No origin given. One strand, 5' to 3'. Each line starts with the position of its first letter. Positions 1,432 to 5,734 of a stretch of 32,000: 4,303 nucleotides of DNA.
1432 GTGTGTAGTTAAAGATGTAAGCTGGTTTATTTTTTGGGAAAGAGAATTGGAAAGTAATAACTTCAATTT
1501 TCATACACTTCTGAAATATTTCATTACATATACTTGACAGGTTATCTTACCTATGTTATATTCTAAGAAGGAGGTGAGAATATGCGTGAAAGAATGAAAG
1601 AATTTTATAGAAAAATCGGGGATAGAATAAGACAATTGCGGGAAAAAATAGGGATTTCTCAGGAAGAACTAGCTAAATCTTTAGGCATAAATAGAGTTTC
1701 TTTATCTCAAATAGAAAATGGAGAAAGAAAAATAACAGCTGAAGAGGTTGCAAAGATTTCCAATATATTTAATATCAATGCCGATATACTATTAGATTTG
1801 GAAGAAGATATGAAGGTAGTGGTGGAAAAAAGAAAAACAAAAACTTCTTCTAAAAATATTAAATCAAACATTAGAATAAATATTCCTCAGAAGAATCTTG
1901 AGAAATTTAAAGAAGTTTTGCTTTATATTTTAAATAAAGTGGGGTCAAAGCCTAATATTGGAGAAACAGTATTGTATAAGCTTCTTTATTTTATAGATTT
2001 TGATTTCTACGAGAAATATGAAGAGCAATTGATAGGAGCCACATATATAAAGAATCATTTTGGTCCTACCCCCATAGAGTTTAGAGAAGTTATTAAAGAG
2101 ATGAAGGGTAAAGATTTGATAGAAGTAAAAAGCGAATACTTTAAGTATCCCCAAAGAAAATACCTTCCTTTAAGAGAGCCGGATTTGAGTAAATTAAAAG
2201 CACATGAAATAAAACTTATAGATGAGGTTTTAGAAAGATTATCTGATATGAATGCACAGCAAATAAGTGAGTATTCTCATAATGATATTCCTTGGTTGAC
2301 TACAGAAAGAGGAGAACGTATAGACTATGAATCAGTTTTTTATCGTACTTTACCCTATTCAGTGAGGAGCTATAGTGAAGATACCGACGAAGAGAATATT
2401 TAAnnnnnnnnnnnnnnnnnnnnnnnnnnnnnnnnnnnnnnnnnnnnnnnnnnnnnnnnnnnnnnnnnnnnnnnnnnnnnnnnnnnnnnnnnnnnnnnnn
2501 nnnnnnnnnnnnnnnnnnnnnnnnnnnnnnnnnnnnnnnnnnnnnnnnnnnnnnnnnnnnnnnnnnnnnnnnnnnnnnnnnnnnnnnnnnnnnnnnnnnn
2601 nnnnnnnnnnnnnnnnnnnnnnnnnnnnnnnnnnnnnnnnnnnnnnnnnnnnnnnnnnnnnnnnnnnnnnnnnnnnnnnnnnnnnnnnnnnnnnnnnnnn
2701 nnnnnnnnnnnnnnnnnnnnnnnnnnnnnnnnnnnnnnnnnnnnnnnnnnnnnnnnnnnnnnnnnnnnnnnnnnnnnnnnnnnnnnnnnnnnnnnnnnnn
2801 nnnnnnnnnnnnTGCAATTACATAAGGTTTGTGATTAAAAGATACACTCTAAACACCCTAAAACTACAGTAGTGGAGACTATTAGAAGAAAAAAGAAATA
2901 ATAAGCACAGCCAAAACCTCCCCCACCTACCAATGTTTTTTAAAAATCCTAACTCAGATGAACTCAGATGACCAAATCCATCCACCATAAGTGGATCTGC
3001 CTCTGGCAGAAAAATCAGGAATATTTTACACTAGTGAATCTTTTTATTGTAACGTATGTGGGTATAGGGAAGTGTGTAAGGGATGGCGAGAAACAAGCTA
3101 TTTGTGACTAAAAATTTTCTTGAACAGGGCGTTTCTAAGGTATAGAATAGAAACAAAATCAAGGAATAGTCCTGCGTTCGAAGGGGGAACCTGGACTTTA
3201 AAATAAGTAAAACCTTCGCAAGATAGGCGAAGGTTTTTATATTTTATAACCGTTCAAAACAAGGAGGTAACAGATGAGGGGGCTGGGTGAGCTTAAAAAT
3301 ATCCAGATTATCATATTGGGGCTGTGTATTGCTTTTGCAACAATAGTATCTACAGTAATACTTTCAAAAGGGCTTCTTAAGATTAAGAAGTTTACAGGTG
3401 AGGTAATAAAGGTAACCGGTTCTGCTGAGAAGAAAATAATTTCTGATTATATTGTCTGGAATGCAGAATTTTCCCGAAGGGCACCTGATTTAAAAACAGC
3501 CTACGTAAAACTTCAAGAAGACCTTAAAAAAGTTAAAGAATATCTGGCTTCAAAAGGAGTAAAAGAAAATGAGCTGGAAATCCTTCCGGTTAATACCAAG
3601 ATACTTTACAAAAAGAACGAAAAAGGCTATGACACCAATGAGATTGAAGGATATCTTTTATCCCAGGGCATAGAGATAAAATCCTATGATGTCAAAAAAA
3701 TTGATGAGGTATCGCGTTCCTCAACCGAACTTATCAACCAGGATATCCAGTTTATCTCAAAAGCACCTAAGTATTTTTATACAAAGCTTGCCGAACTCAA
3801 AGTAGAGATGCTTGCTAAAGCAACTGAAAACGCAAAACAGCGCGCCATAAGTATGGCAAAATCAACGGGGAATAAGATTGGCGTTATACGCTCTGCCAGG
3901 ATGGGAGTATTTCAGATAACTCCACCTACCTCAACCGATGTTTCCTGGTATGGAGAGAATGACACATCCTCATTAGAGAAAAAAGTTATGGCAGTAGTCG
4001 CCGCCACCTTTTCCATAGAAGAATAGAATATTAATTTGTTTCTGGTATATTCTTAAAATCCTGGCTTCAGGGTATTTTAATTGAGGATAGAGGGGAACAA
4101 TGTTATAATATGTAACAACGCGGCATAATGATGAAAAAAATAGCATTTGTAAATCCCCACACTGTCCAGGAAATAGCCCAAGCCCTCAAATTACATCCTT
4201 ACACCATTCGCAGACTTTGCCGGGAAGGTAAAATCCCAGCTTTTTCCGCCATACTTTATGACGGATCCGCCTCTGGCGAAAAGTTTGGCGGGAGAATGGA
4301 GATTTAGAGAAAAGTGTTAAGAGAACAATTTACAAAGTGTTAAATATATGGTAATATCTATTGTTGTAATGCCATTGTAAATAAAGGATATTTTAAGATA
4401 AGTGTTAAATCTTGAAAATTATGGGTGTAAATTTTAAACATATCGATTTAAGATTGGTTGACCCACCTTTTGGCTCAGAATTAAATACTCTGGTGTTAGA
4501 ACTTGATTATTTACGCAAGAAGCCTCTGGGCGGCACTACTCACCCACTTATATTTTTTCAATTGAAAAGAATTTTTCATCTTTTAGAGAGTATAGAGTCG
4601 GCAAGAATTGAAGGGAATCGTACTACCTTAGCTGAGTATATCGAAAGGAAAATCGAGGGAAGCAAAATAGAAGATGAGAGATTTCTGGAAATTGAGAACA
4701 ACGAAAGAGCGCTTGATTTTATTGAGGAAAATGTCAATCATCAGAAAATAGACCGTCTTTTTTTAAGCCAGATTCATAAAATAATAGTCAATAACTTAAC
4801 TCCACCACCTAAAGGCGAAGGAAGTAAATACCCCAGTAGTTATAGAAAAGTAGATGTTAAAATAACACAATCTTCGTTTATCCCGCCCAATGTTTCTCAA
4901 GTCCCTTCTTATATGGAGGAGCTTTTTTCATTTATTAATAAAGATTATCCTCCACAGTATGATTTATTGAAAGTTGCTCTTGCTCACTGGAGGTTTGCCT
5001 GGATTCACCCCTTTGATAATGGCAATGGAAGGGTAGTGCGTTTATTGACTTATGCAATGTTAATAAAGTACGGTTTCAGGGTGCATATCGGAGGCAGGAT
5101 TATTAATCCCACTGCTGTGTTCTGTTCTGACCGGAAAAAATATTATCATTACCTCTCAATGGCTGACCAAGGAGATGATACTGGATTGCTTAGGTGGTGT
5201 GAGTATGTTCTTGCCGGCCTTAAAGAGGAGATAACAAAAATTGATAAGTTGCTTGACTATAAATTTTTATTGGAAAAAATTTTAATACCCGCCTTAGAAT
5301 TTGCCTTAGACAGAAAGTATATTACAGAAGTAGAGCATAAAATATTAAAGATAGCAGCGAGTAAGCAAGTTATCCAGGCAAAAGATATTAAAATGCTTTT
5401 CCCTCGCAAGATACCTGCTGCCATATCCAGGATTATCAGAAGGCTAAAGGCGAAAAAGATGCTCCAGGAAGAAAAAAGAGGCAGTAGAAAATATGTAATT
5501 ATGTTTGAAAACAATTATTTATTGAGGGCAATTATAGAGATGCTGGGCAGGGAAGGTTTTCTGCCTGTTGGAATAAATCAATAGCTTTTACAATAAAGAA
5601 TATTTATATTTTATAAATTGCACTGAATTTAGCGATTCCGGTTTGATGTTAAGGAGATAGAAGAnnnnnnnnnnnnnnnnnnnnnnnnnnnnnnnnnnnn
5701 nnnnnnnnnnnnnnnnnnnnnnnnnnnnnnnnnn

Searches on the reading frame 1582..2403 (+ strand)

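Call 69: search_protein_families(library=pfam, proteins=[window:1582-2403:+], max_evalue=0.001)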
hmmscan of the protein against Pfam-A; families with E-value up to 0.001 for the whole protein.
window:1582-2403:+ (273 aa): 6 families
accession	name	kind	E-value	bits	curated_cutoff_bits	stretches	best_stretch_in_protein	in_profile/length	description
PF13274.11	SocA_Panacea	-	1.5e-19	71.4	25.7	1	131-238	1-112/113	Antitoxin SocA-like, Panacea domain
PF01381.28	HTH_3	-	9.2e-17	61.3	23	1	16-69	1-54/55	Helix-turn-helix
PF12844.13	HTH_19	-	1.4e-14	54.2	30.2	1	13-74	1-62/64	Helix-turn-helix domain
PF13560.12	HTH_31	-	3.7e-10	40.4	27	1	12-62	2-53/64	Helix-turn-helix domain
PF13443.12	HTH_26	-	4.5e-07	30.5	22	1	15-74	1-61/63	Cro/C1-type HTH DNA-binding domain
PF13413.12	HTH_25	-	0.00018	21.7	24.6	0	16-48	2-34/62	Helix-turn-helix domain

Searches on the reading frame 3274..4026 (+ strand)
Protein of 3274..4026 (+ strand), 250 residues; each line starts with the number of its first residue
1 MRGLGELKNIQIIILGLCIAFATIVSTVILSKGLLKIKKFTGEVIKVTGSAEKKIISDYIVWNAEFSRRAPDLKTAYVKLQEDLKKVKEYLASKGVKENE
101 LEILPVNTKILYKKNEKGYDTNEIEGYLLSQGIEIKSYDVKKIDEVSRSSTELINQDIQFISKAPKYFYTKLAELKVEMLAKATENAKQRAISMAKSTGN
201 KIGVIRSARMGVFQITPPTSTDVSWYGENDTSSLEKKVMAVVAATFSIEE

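Call 69: search_protein_families(library=pfam, proteins=[window:3274-4026:+], max_evalue=0.001)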
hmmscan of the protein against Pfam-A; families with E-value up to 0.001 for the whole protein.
window:3274-4026:+ (250 aa): 1 family
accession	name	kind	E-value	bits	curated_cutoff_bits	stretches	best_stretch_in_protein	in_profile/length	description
PF04402.19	SIMPL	-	1.3e-25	91.3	25.2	1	45-216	1-166/205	Protein of unknown function (DUF541)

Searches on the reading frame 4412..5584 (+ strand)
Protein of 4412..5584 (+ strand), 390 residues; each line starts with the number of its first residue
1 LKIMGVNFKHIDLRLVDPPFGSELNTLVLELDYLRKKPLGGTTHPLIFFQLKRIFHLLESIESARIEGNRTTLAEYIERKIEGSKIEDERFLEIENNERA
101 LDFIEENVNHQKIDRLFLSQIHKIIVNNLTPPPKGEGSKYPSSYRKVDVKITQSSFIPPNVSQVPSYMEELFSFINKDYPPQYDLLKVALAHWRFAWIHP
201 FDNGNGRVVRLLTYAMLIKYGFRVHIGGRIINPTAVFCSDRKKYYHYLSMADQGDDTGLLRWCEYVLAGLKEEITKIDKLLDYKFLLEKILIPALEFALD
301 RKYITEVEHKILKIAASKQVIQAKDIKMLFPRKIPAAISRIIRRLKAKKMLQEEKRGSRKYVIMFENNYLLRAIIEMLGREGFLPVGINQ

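Call 69: search_protein_families(library=pfam, proteins=[window:4412-5584:+], max_evalue=0.001)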
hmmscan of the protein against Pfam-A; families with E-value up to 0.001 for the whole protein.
window:4412-5584:+ (390 aa): 1 family
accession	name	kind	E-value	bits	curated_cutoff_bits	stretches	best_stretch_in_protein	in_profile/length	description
PF02661.23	Fic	-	3.4e-17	63.5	24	1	117-217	6-93/93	Fic/DOC family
